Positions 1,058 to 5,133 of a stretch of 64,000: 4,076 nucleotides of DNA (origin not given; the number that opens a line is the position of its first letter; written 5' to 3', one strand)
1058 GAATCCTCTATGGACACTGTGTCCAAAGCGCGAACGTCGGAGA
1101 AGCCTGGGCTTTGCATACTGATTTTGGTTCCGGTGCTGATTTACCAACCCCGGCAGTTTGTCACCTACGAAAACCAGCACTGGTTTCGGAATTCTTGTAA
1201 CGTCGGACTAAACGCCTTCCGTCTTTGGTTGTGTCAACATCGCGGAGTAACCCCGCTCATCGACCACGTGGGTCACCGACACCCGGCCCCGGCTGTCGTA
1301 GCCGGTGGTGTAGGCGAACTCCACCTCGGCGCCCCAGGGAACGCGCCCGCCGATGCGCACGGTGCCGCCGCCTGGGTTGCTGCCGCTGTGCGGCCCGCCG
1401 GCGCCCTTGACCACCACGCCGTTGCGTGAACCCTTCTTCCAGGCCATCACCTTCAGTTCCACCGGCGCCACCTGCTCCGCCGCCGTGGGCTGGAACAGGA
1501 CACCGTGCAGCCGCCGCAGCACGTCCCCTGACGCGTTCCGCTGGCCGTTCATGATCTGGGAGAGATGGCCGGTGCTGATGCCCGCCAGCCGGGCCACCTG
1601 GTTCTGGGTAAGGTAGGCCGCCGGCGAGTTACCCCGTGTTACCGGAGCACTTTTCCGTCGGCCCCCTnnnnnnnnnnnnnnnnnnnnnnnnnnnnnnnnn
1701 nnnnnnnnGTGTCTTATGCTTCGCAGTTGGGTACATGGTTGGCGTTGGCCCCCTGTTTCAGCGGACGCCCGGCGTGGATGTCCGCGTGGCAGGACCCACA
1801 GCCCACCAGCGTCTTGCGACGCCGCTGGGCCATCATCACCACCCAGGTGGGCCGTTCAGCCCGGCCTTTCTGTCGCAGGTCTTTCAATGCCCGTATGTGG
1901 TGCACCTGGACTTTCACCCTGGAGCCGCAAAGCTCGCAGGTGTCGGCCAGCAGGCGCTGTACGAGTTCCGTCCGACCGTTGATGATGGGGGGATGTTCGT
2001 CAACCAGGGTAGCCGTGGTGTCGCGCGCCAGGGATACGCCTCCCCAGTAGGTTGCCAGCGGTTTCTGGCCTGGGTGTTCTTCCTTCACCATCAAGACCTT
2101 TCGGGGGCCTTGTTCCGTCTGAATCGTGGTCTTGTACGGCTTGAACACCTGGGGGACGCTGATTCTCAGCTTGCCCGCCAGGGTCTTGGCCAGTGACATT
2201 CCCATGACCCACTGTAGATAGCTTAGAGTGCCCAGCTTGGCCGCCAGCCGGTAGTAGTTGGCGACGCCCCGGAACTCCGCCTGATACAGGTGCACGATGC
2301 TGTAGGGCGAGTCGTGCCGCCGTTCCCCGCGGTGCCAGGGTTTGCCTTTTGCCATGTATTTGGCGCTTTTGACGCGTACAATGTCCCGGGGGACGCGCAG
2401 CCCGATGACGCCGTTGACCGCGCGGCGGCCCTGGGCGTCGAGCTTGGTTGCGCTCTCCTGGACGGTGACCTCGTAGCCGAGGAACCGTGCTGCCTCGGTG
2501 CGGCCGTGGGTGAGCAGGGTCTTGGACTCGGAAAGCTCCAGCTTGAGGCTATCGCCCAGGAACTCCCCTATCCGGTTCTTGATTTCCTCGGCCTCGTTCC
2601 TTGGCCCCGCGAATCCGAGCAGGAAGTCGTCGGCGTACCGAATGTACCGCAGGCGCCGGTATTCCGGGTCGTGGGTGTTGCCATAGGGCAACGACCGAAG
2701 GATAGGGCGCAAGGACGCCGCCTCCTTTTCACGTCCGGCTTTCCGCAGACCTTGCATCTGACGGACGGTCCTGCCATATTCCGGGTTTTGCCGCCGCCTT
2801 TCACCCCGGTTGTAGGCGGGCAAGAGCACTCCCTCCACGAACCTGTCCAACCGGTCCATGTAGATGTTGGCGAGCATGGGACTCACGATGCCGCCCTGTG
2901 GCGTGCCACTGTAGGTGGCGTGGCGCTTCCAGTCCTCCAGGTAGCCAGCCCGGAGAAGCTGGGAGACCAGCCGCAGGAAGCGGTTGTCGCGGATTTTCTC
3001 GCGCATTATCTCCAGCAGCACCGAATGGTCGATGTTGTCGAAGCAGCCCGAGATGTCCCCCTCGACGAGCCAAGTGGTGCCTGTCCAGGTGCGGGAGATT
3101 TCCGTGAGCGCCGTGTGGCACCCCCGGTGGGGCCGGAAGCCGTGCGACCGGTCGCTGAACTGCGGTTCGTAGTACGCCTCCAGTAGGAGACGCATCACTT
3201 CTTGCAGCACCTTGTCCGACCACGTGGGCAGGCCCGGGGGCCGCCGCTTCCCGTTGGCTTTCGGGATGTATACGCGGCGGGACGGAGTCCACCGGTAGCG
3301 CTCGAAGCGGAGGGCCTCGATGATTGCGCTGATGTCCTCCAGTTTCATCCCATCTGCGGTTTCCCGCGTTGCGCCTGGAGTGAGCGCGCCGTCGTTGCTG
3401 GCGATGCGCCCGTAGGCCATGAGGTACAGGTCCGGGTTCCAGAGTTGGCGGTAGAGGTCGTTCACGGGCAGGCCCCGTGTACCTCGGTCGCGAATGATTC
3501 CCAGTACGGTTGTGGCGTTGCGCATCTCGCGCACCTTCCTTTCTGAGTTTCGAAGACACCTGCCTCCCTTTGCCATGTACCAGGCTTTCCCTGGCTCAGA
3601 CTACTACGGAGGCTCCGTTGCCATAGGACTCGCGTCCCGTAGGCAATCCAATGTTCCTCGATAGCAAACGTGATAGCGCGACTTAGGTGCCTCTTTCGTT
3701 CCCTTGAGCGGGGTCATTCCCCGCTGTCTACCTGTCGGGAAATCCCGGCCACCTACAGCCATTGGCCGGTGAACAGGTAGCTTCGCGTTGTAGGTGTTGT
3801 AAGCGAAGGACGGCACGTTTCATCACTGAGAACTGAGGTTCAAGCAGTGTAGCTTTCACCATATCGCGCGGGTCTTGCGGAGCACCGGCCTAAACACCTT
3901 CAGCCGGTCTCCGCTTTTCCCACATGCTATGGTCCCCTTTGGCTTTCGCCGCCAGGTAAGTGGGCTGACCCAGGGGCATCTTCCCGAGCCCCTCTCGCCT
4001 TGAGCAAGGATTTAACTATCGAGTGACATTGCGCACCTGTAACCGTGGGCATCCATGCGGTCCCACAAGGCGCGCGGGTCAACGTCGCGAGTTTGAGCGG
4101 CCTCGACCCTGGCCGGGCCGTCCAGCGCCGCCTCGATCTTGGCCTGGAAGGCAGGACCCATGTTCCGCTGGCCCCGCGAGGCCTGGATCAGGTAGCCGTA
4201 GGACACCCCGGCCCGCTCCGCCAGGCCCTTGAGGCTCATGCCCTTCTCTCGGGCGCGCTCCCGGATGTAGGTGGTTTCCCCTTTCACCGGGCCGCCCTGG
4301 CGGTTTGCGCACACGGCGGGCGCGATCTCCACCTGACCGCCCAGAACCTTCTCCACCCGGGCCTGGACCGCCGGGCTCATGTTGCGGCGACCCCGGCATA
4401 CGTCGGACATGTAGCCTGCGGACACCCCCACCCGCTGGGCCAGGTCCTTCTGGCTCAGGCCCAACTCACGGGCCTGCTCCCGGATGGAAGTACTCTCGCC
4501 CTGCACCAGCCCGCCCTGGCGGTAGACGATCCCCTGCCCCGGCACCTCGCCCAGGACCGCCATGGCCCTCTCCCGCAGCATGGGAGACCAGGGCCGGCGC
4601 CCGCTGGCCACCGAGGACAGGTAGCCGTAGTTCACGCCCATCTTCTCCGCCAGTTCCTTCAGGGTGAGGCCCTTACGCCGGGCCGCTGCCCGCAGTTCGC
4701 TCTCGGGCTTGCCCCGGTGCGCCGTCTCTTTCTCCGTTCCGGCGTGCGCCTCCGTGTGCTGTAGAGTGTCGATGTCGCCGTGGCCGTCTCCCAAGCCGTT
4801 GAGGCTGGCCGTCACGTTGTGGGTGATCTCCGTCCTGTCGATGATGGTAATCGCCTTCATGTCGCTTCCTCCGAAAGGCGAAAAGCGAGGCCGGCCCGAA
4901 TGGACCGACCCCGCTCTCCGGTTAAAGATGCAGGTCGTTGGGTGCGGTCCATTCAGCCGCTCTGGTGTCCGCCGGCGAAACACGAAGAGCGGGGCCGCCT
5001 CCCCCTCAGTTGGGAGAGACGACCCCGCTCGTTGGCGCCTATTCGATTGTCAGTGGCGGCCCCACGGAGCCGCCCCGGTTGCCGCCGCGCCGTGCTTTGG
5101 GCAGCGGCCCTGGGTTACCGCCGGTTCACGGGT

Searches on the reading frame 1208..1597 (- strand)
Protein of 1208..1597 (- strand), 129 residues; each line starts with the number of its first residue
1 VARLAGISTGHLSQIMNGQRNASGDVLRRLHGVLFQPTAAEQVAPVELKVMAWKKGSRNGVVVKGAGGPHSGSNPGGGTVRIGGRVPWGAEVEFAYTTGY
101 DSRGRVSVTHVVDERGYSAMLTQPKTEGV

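Call 65: search_protein_families(library=pfam, proteins=[window:1208-1597:-], max_evalue=0.01)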
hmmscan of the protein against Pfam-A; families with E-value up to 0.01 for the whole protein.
window:1208-1597:- (129 aa): 2 families
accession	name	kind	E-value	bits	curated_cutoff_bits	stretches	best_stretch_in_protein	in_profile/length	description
PF01381.28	HTH_3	-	0.00017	22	23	1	2-34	16-48/55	Helix-turn-helix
PF13560.12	HTH_31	-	0.0057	17.4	27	1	1-30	20-50/64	Helix-turn-helix domain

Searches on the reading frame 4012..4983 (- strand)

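Call 11: search_protein_families(library=pfam, proteins=[window:4012-4983:-], max_evalue=0.01)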
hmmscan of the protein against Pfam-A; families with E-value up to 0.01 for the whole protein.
window:4012-4983:- (323 aa): 21 families
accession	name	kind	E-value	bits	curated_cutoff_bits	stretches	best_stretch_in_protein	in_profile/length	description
PF01381.28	HTH_3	-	1.9e-18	66.7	23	3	167-215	1-49/55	Helix-turn-helix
PF13560.12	HTH_31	-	7.1e-17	61.9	27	2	168-216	10-56/64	Helix-turn-helix domain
PF13443.12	HTH_26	-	2e-06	28.4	22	0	167-200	2-36/63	Cro/C1-type HTH DNA-binding domain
PF00356.27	LacI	-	3.8e-05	23.8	27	0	179-214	3-38/46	Bacterial regulatory proteins, lacI family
PF13412.12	HTH_24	-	6.1e-05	23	21.9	0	175-190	17-32/48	Winged helix-turn-helix DNA-binding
PF13693.12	HTH_35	-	7.2e-05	23.1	25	0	96-133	6-41/75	Winged helix-turn-helix DNA-binding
PF12802.13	MarR_2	-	8.8e-05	23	27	0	173-196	17-41/61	MarR family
PF01047.28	MarR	-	0.00017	21.9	24.6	0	100-125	12-37/59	MarR family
PF21291.3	CYNS_N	-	0.00022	21.6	27.1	0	240-283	8-51/69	Cyanate hydratase, N-terminal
PF04545.22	Sigma70_r4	-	0.00029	20.7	24.1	0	104-118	19-33/50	Sigma-70, region 4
PF01527.26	HTH_Tnp_1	-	0.00046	20.8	24.1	0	99-122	15-40/75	Transposase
PF03861.19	ANTAR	-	0.00053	20.2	27.3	0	97-114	35-52/54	ANTAR domain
PF12844.13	HTH_19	-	0.00056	20.2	30.2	0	172-190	9-27/64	Helix-turn-helix domain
PF00165.29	HTH_AraC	-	0.00067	20.2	26.6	0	179-204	12-37/42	Bacterial regulatory helix-turn-helix proteins, AraC family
PF13384.12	HTH_23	-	0.00067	19.9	24.6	0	99-120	10-32/50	Homeodomain-like domain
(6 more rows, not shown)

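Call 60: search_protein_families(library=ncbifam, proteins=[window:4012-4983:-], max_evalue=0.01)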
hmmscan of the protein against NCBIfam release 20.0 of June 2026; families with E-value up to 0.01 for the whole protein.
window:4012-4983:- (323 aa): 19 families
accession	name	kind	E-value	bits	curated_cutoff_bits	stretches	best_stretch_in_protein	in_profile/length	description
NF010465.0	PRK13890.1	equivalog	1.1e-12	48.1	96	2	170-212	13-55/121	conjugal transfer protein TrbA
TIGR02607.1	antidote_HigA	equivalog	8.2e-12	44.8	47.7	1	169-219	14-64/81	HigA family addiction module antitoxin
NF041677.1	trans_regClgR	equivalog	2.9e-11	43.4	170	1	97-158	13-73/113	transcriptional regulator ClgR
NF006015.0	PRK08154.1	subfamily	4.5e-11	42.4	204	2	240-290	35-85/314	anaerobic benzoate catabolism transcriptional regulator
NF046032.1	TransRegSlrRBacil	equivalog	7.6e-11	42.3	250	1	240-288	6-55/149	HTH-type transcriptional regulator SlrR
TIGR00270.2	TIGR00270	equivalog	9.5e-08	32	110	1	159-215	72-128/159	multiprotein bridging factor aMBF1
TIGR03070.1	couple_hipB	subfamily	1.4e-06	28.1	71.65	1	167-216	7-56/58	type II toxin-antitoxin system Y4mF family antitoxin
NF003162.0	PRK04140.1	equivalog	2.3e-06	26.9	263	1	219-289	110-180/317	transcriptional regulator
TIGR04111.1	BcepMu_gp16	hypoth_equivalog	5.4e-06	26.2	34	0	95-130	3-38/55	phage-associated protein, BcepMu gp16 family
NF038139.1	Reg_Aceta_RamB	equivalog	2e-05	23.4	700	1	166-215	6-55/465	acetate metabolism transcriptional regulator RamB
TIGR02147.1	Fsuc_second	paralog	3.8e-05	23.3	50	0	172-214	24-67/272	TIGR02147 family protein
NF038310.1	lysogeny_AimR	equivalog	8.2e-05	21.8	70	0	168-203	2-37/365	AimR family lysis-lysogeny pheromone receptor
NF002773.0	PRK02866.1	subfamily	0.00011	22.3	150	0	167-219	10-62/147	cyanase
NF047948.1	male_kill_WMK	equivalog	0.00038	20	300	0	103-130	16-43/300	WO male-killing family protein Wmk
TIGR02959.1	SigZ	equivalog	0.0007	19.5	168.65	0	175-202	116-144/170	RNA polymerase sigma factor SigZ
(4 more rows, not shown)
